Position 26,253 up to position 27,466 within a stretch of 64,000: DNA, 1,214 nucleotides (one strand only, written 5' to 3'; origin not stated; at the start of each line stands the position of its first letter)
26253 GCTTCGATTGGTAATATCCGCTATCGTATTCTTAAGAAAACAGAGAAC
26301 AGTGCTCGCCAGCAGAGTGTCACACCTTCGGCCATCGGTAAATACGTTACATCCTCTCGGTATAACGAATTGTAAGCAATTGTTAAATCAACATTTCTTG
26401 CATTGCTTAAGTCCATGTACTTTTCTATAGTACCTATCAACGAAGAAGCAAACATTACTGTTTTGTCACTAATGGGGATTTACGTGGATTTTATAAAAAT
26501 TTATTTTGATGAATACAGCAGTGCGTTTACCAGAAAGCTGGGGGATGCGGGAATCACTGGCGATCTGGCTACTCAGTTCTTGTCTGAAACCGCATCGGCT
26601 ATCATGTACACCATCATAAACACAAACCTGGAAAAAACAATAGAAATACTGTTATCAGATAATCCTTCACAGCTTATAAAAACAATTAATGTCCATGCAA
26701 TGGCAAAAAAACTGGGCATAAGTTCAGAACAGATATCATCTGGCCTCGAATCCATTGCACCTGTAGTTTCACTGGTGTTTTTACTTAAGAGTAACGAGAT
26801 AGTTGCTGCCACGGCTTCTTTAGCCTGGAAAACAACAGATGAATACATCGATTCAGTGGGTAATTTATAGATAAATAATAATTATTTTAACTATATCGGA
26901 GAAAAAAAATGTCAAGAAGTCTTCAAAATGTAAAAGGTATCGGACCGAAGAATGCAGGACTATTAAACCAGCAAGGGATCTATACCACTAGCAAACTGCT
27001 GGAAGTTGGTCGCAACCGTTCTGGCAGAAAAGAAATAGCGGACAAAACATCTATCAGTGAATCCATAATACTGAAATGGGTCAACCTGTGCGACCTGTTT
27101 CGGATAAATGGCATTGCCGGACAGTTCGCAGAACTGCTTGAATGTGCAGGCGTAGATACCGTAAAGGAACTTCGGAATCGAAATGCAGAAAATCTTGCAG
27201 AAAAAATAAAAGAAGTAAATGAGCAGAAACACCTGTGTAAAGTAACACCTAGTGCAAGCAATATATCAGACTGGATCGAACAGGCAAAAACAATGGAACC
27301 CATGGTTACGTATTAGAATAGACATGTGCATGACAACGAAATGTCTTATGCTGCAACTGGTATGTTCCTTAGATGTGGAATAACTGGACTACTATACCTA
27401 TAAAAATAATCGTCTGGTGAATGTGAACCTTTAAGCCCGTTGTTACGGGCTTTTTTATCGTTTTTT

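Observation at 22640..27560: Anciently duplicated two-gene cassette (unknown protein A plus DUF4332-type HhH protein B), each copy preceded by the same CAATTG-rich palindromic operator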

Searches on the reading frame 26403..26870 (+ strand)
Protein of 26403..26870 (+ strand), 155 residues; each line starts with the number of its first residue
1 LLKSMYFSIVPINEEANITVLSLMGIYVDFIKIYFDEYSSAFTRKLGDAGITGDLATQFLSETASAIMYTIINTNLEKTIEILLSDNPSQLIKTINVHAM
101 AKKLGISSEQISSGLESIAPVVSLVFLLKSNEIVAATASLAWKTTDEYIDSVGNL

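Call 3: search_protein_families(library=pfam, proteins=[window:26403-26870:+], max_evalue=0.1)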
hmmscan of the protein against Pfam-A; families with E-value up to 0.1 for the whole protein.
window:26403-26870:+ (155 aa): 3 families
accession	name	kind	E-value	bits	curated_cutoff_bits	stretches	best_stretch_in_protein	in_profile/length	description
PF03743.19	TrbI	-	0.028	14.7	35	1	40-122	84-170/188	Bacterial conjugation TrbI-like protein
PF01399.33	PCI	-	0.029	15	22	1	57-111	11-56/84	PCI domain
PF11474.14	TEN_TERT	-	0.058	14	25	1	13-60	72-118/156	Telomerase reverse transcriptase, TEN domain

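Call 12: find_homologous_proteins(query=window:26484-26870:+, max_evalue=0.001)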
Query window:26484-26870:+ (128 aa): 30 proteins with E <= 0.001 among 42 candidates.
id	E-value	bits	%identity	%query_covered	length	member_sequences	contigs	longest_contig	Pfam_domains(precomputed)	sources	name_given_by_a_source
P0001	1.0e-66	240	95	97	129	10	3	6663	-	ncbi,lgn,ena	-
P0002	4.1e-64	231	92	98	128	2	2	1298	-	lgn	-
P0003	6.7e-64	231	92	98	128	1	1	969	-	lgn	-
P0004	8.0e-63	227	90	98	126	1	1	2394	-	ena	-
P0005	1.5e-62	226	90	98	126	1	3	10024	-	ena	-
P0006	5.6e-62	225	90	98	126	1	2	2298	-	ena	-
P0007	1.1e-54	201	77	100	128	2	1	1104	-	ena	-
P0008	2.3e-53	197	77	100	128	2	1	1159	-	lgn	-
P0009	3.3e-52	193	77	100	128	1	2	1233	-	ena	-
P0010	4.4e-52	193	74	100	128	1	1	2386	-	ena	-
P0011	6.6e-52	192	74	100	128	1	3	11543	-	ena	-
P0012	1.2e-51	191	74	100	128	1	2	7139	-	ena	-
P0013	2.8e-42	161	65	100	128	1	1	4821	-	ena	-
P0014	6.4e-41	157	63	97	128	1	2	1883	-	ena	-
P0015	1.6e-40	155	63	100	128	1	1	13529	-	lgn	-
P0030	1.8e-22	97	46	94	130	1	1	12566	-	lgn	-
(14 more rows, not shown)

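Call 13: find_encoding_contigs(protein=P0001, flank=6000, max_places=4)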
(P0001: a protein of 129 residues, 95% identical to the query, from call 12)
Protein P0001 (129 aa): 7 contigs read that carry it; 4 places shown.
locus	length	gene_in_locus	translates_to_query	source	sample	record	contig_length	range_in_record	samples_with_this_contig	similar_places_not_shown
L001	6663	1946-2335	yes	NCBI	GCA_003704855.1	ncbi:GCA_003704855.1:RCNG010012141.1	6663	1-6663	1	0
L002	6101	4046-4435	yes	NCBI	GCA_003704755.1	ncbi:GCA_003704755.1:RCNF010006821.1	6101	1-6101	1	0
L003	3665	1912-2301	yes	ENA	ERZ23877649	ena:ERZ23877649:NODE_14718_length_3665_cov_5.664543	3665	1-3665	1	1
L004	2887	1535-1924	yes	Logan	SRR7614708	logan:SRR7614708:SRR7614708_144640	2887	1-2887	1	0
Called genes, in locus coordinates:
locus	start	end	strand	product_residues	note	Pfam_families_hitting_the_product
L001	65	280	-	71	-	-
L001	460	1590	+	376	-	PF01471:PG_binding_1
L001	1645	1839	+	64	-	-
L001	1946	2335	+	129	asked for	-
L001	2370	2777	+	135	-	PF14229:DUF4332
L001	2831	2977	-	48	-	-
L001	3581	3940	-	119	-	-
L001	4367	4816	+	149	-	PF02245:Pur_DNA_glyco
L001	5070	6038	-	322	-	PF00923:TAL_FSA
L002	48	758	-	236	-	-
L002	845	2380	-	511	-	PF02789:Peptidase_M17_N, PF00883:Peptidase_M17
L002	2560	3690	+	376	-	PF01471:PG_binding_1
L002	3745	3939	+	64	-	-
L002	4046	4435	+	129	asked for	-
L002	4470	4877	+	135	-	PF14229:DUF4332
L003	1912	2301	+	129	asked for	-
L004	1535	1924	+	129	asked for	-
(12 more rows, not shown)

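Call 14: find_encoding_contigs(protein=P0015, flank=6000, max_places=3)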
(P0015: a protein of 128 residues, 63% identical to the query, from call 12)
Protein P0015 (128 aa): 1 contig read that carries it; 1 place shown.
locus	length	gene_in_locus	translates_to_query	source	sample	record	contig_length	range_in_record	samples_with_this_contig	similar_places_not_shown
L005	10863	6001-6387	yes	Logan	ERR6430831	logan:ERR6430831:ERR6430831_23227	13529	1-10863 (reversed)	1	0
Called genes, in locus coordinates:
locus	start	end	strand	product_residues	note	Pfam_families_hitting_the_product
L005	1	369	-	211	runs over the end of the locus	PF00149:Metallophos, PF12850:Metallophos_2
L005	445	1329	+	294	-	PF01875:Memo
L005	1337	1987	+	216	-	PF01871:AMMECR1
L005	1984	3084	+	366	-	PF04055:Radical_SAM, PF13353:Fer4_12 (faint)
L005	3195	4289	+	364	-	PF00724:Oxidored_FMN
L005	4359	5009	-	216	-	PF00929:RNase_T, PF16473:Rv2179c-like (weak)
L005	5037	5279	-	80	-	-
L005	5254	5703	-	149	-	PF11071:Nuc_deoxyri_tr3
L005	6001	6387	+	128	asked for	-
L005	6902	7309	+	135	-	PF11731:Cdd1 (faint), PF14520:HHH_5 (faint), PF14229:DUF4332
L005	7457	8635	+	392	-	PF05552:MS_channel_1st_1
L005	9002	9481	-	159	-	-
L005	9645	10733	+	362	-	PF01471:PG_binding_1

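Call 15: find_encoding_contigs(protein=P0030, flank=6000, max_places=3)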
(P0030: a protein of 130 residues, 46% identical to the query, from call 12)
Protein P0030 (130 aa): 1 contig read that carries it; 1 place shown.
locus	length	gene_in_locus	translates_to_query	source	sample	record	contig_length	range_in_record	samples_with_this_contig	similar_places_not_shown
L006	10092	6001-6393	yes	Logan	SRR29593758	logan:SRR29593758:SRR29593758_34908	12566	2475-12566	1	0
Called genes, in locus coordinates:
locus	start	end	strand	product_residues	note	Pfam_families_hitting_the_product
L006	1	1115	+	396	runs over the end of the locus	PF00890:FAD_binding_2 (weak), PF01266:DAO (faint), PF03486:HI0933_like, PF07992:Pyr_redox_2 (faint), PF12831:FAD_oxidored (faint), PF13738:Pyr_redox_3 (faint), PF22780:HI0933_like_1st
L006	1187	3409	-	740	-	PF03971:IDH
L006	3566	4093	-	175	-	PF02600:DsbB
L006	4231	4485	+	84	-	PF18918:DUF5669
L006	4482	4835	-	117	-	-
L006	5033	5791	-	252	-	PF01925:TauE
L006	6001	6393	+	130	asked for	-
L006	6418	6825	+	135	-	PF11731:Cdd1 (faint), PF14520:HHH_5 (faint), PF14229:DUF4332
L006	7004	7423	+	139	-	-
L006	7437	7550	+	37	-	-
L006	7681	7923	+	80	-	-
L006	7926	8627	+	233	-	PF00072:Response_reg, PF00486:Trans_reg_C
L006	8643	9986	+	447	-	PF26769:HAMP_PhoQ, PF02518:HATPase_c, PF14501:HATPase_c_5 (faint)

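Call 20: search_protein_families(library=pfam, proteins=[L006:7004-7423:+, L006:7926-8627:+], max_evalue=0.001)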
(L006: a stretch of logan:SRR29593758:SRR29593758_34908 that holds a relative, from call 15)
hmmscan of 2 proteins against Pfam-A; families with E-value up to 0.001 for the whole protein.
L006:7004-7423:+ (139 aa): 0 families

L006:7926-8627:+ (233 aa): 2 families
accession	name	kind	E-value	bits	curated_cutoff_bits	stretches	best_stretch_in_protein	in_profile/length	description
PF00072.30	Response_reg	-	2.2e-26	92.6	30.2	1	3-112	1-110/111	Response regulator receiver domain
PF00486.34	Trans_reg_C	-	3.2e-20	72.4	26.2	1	146-220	2-77/77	Transcriptional regulatory protein, C terminal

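Call 49: predict_structure(alignment_id=A3)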
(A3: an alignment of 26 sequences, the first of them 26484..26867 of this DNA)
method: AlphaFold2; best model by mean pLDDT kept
length: 128 residues; sequences in the alignment: 26
mean_pLDDT: 88.3   pTM: 0.80
mean pLDDT of the five models: 88.3, 87.8, 87.7, 86.7, 85.4
residues with pLDDT >= 90: 81; 70-90: 32; 50-70: 12; < 50: 3
segments of 3 or more residues with pLDDT < 50: 126-128
pLDDT, mean of each block of 10 residues (from residue 1): 88 97 96 95 87 88 91 96 97 94 90 70 50
secondary structure, 60 per line:
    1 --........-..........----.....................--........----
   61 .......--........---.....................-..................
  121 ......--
elements in order: H3-10 H12-21 H26-46 H49-56 H61-67 H70-77 H81-101 H103-126

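Call 51: search_protein_representatives(alignment_id=A3)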
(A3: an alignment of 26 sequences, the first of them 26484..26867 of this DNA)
Query: 26 sequences, 128 profile positions. Proteins with E-value up to 0.001 (for the whole library): 138; up to 1e-10: 79; up to 1e-30: 8. The best 138 are listed.
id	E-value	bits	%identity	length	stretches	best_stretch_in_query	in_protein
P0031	6.7e-48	178.0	-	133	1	1-127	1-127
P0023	1.2e-47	177.2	-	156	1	2-125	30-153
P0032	8.2e-43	161.5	-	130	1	1-126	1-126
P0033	3.1e-38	146.7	-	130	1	1-126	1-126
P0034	6.5e-37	142.5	-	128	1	1-121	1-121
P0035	8.6e-37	142.1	-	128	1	1-122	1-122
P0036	1.0e-31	125.7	-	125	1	1-123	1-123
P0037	3.7e-31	123.8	-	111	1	19-122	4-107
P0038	1.8e-29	118.4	-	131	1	1-125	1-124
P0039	3.4e-28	114.3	-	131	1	1-126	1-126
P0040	8.5e-28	113.0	-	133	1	1-126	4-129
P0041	1.3e-26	109.2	-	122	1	1-114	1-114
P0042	1.1e-25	106.2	-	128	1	1-118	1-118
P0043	1.9e-25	105.4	-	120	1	1-107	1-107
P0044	7.4e-25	103.5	-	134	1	1-112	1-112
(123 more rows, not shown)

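Call 55: search_protein_families(library=pfam, alignment_id=A5, max_evalue=0.01)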
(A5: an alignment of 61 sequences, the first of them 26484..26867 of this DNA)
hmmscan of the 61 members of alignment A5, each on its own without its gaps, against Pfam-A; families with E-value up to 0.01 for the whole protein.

A. member 1, window:26484-26867:+ (128 aa): 0 families

B. families by the number of members that match (of 61 scanned): 19 families
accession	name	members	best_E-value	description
PF06078.17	DUF937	18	1e-08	Bacterial protein of unknown function (DUF937)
PF20159.5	YidB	3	0.00021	YidB-like protein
PF25317.1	SAM_SMF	2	0.007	SMF/DprA SAM domain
PF19493.4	Trypco1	1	1.4e-07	Trypsin-co-occurring domain 1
PF04844.18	Ovate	1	6e-06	Transcriptional repressor, ovate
PF16344.10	FecR_C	1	7.5e-06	FecR, C-terminal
PF18289.6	HU-CCDC81_euk_2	1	3.5e-05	CCDC81 eukaryotic HU domain 2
PF14677.12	FANCI_S3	1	0.00021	FANCI solenoid 3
PF02024.20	Leptin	1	0.00032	Leptin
PF04900.18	Fcf1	1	0.00065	Fcf1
PF20849.2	TelK_muzzle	1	0.00084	Protelomerase, muzzle domain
PF12174.13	RST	1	0.0012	RCD1-SRO-TAF4 (RST) plant domain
PF06135.17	IreB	1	0.0034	IreB regulatory phosphoprotein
PF18400.7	Thioredoxin_12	1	0.0036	Thioredoxin-like domain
PF20701.3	HetE-N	1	0.0038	Het-E N-terminal domain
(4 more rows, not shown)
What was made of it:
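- Closest known: DUF937 / YidB-like proteins. Same: 18 of 61 sampled A-family members hit DUF937 (best E 1e-8; call 55).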

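Call 57: fold_search(model_id=the predicted structure, library=pdb)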
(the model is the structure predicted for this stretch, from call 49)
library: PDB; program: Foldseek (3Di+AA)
matches with E <= 10: 52; with E <= 0.001: 0
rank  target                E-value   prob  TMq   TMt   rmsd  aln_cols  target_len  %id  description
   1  7bcb_B                2.7e+00  0.08  0.21  0.27  13.0        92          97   20  Crystal structure of the HTH DNA binding protein ArdK from R388 plasmid bound to IR3 DNA (released 2022-01-12)
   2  2rld_E                2.8e+00  0.09  0.26  0.29   9.2       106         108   11  CRYSTAL STRUCTURE OF A PROTEIN WITH UNKNOWN FUNCTION FROM S23 RIBOSOMAL PROTEIN FAMILY (BT_0352) FROM BACTEROIDES THET (released 2007-10-30)
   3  4f2r_A                3.5e+00  0.11  0.28  0.09   6.7       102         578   15  DNA Polymerase I Large Fragment complex 3 (released 2013-07-24)
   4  4ds4_A                3.9e+00  0.12  0.28  0.09   6.6       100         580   16  Ternary complex of Bacillus DNA Polymerase I Large Fragment, DNA duplex, and rCTP in presence of Mn2+ (released 2012-06-06)
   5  1mfq_C                3.9e+00  0.08  0.27  0.30   7.3       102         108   12  Crystal Structure Analysis of a Ternary S-Domain Complex of Human Signal Recognition Particle (released 2002-09-20)
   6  1or7_B                4.1e+00  0.06  0.24  0.20  16.6       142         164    7  Crystal Structure of Escherichia coli sigmaE with the Cytoplasmic Domain of its Anti-sigma RseA (released 2003-04-15)
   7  4dqq_A                4.4e+00  0.09  0.28  0.09   6.8       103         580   14  Ternary complex of Bacillus DNA Polymerase I Large Fragment E658A, DNA duplex, and rCTP (paired with dG of template) i (released 2012-06-06)
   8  5ckt_A                4.6e+00  0.06  0.21  0.26  13.6       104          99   15  Crystal Structure of KorA, a plasmid-encoded, global transcription regulator (released 2016-04-06)
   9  1s7o_C                4.9e+00  0.05  0.23  0.26  12.0        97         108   11  Crystal structure of putative DNA binding protein SP_1288 from Streptococcus pygenes (released 2004-06-29)
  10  4f2r_D                5.1e+00  0.10  0.29  0.09   6.5       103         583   14  DNA Polymerase I Large Fragment complex 3 (released 2013-07-24)
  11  6dxo_A                5.1e+00  0.06  0.26  0.24  13.5       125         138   14  1.8 A structure of RsbN-BldN complex. (released 2018-07-11)
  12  6dv9_F                5.1e+00  0.06  0.27  0.20  33.7       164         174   12  Crystal structure of Mycobacterium tuberculosis transcription initiation complex(ECF sigma factor L) containing 5nt RN (released 2019-02-20)
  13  1gvh                  5.1e+00  0.05  0.26  0.11  13.1       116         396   11  The X-ray structure of ferric Escherichia coli flavohemoglobin reveals an unespected geometry of the distal heme pocket (released 2002-08-06)
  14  5j0l_E                5.4e+00  0.04  0.22  0.24  17.1       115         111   12  De novo design of protein homo-oligomers with modular hydrogen bond network-mediated specificity (released 2016-07-06)
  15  7bhy_C                5.7e+00  0.12  0.19  0.43   9.8        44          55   14  DNA-binding domain of DeoR in complex with the DNA operator (released 2021-11-10)
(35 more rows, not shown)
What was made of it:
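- Tried and rejected: Fold search of the A model against the PDB (Foldseek): nothing below E = 2.7 (call 57).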

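Call 58: search_protein_families(library=pfam, proteins=[L005:9002-9481:-], max_evalue=0.001)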
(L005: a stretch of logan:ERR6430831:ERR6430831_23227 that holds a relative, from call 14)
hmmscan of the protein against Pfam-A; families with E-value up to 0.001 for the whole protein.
L005:9002-9481:- (159 aa): 1 family
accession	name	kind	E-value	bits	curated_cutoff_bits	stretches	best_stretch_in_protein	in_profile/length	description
PF05036.18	SPOR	-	0.00069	20.3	21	0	44-87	28-74/76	SPOR domain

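Call 59: search_protein_families(library=ncbifam, proteins=[window:26484-26867:+], max_evalue=0.01)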
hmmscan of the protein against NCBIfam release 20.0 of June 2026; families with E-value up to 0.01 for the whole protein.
window:26484-26867:+ (128 aa): 1 family
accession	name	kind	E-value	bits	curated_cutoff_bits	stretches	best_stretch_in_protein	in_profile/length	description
NF038091.1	T4SS_VirB10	equivalog_domain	0.0071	15.9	220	1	13-55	91-133/197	type IV secretion system protein VirB10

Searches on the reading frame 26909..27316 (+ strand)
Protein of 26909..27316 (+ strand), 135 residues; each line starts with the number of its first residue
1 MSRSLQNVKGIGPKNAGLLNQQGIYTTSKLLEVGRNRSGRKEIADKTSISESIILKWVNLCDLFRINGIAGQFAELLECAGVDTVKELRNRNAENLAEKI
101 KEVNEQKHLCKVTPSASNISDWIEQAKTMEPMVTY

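Call 3: search_protein_families(library=pfam, proteins=[window:26909-27316:+], max_evalue=0.1)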
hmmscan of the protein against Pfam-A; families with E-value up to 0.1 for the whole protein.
window:26909-27316:+ (135 aa): 5 families
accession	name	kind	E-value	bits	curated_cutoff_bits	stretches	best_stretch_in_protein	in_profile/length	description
PF14229.12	DUF4332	-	2.4e-40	137.9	23.2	1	10-128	2-121/122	Domain of unknown function (DUF4332)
PF14520.12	HHH_5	-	1.2e-06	29.4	27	1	3-44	2-38/57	Helix-hairpin-helix domain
PF11731.14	Cdd1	-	9.7e-06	26.1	25.5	1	60-108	5-53/86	Pathogenicity locus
PF04994.19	TfoX_C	-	3.1e-05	24.5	23.1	1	2-38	2-38/81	TfoX C-terminal domain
PF10391.15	DNA_pol_lambd_f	-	0.0018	18.5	29.8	1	5-32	3-30/51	Fingers domain of DNA polymerase lambda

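Call 36: search_solved_structures(query=window:26909-27313:+, max_evalue=10, show_alignments=2)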
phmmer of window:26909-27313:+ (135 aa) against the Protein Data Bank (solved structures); distinct sequences matched with E-value up to 10: 3.
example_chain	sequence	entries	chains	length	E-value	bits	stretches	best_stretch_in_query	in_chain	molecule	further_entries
6xyw_AO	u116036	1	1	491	0.76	13.1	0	82-125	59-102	Pentatricopeptide repeat-containing protein At1g60770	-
3gx8_A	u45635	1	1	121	0.92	12.8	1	14-81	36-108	Monothiol glutaredoxin-5, mitochondrial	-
7yll_A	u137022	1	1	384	1.1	12.6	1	51-99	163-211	DNA polymerase IV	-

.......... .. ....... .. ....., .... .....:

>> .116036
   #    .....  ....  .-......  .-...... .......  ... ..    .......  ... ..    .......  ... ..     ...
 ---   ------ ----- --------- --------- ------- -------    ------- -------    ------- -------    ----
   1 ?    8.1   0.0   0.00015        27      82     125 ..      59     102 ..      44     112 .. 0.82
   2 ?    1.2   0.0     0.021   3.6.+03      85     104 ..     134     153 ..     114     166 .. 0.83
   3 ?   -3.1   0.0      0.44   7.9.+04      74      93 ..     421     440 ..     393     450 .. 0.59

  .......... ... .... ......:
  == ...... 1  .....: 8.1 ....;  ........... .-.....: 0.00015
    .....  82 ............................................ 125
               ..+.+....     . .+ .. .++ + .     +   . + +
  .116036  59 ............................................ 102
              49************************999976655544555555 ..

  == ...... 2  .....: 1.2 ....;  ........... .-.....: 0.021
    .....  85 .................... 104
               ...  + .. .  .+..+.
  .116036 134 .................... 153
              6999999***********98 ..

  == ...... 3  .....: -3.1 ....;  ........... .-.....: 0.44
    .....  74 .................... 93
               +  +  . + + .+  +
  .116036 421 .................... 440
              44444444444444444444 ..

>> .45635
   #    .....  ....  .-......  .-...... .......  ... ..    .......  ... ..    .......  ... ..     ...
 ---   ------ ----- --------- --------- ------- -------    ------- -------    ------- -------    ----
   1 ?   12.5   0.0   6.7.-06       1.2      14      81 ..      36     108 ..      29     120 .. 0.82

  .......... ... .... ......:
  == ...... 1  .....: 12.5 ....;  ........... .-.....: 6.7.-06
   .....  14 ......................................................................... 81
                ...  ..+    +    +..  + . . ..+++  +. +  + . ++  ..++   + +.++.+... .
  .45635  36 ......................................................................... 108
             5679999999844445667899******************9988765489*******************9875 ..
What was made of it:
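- Tried and rejected: Sequence search of B against the PDB: nothing significant (call 36).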

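Call 59: search_protein_families(library=ncbifam, proteins=[window:26909-27313:+], max_evalue=0.01)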
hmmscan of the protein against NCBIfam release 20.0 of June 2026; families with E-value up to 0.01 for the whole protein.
window:26909-27313:+ (135 aa): 3 families
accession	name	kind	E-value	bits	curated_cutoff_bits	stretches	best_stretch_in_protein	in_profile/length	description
TIGR03491.1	TIGR03491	subfamily_domain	5.3e-05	22.4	97.45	0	62-108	213-258/462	TM0106 family RecB-like putative nuclease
NF008915.0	PRK12278.1-1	equivalog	0.00079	19.4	281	0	62-129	154-213/216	50S ribosomal protein L21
NF003301.0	PRK04301.1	equivalog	0.0037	16.5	259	0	62-121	6-63/316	DNA repair and recombination protein RadA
